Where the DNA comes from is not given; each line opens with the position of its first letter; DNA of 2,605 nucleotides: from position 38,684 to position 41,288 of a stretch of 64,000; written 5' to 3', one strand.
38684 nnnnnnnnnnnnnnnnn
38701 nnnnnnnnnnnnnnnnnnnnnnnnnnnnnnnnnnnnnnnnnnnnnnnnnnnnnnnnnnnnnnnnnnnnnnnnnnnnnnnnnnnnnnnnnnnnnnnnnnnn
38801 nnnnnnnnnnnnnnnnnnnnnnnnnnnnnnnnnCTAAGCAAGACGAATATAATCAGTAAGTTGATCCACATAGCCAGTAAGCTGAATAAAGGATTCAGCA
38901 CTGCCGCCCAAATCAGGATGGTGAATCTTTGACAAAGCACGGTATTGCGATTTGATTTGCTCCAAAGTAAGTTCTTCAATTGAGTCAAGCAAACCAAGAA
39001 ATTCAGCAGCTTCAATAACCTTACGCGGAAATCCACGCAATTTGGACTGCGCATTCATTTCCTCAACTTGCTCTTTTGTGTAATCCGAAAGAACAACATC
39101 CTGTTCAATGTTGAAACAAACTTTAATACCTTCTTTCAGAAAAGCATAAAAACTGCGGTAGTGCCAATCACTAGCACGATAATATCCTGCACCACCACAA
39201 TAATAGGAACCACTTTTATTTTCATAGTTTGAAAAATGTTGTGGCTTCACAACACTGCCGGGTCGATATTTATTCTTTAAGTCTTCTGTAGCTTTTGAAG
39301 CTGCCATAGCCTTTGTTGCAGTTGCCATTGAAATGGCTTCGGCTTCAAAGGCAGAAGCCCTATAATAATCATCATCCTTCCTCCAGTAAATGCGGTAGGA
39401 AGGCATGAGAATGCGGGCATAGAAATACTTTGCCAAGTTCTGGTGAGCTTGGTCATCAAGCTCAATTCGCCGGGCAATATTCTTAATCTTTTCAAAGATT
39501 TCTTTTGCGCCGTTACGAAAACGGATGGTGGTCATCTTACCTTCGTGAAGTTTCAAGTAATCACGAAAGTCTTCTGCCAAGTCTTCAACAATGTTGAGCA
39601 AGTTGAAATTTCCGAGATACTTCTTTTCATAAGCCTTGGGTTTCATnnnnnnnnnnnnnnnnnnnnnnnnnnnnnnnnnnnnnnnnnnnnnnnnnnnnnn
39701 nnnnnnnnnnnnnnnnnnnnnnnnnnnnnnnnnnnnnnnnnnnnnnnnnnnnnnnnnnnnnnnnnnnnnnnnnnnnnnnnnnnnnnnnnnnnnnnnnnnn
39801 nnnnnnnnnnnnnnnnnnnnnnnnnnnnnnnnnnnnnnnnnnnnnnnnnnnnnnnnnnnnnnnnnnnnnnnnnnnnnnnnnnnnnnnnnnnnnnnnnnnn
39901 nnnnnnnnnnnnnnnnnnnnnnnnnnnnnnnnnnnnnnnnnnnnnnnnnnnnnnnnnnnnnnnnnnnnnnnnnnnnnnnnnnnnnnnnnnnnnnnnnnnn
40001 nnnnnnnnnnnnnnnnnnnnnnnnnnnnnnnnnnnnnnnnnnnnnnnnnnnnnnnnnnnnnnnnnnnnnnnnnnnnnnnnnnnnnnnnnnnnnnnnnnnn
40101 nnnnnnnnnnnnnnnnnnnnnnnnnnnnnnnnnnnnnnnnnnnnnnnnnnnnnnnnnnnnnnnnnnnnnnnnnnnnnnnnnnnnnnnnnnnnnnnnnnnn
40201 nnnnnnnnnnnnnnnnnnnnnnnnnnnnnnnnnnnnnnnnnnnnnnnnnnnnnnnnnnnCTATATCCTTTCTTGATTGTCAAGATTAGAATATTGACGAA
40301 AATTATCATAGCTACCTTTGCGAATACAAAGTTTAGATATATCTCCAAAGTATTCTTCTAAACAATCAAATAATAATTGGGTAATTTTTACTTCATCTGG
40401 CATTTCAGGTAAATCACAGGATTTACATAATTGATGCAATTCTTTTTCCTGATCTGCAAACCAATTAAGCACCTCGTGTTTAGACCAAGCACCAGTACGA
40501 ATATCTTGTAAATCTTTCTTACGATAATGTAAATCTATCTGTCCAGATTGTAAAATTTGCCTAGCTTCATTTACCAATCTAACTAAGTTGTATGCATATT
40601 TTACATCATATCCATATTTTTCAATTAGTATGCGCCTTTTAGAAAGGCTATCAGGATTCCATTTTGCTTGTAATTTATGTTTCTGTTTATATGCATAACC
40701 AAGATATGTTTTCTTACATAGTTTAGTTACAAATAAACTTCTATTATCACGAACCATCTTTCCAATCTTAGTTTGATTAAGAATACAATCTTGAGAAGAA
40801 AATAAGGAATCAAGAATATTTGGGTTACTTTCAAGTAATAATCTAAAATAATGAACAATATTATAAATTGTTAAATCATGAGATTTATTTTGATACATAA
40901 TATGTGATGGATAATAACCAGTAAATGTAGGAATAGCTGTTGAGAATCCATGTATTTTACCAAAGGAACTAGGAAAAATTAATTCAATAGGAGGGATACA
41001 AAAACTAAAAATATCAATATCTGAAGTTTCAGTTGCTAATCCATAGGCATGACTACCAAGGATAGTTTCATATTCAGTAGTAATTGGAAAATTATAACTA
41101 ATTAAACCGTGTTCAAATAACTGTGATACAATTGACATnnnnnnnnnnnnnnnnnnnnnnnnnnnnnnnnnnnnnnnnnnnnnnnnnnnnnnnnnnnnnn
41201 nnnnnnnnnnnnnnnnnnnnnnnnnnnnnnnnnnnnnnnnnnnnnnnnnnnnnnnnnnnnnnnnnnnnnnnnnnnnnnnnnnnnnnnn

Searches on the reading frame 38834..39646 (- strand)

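Call 21: search_protein_families(library=pfam, proteins=[window:38834-39646:-], max_evalue=0.01)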
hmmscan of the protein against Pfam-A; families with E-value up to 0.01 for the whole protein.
window:38834-39646:- (270 aa): 1 family
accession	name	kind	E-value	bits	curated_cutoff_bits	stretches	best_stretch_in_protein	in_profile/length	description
PF00226.36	DnaJ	-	0.00042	20.8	27.8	1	225-256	11-46/63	DnaJ domain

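Call 87: search_protein_families(library=phrogs, proteins=[window:38834-39646:-], max_evalue=0.001)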
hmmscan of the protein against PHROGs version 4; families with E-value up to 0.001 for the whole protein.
window:38834-39646:- (270 aa): 0 families

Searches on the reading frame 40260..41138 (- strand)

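Call 21: search_protein_families(library=pfam, proteins=[window:40260-41138:-], max_evalue=0.01)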
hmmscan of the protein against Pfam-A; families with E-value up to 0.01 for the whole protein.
window:40260-41138:- (292 aa): 2 families
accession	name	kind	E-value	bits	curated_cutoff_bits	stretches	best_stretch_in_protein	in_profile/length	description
PF10127.15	RlaP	-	3.2e-14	53.7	23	1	19-199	18-168/249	RNA repair pathway DNA polymerase beta family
PF01909.29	NTP_transf_2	-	0.0058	17.4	21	0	27-44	20-37/93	Nucleotidyltransferase domain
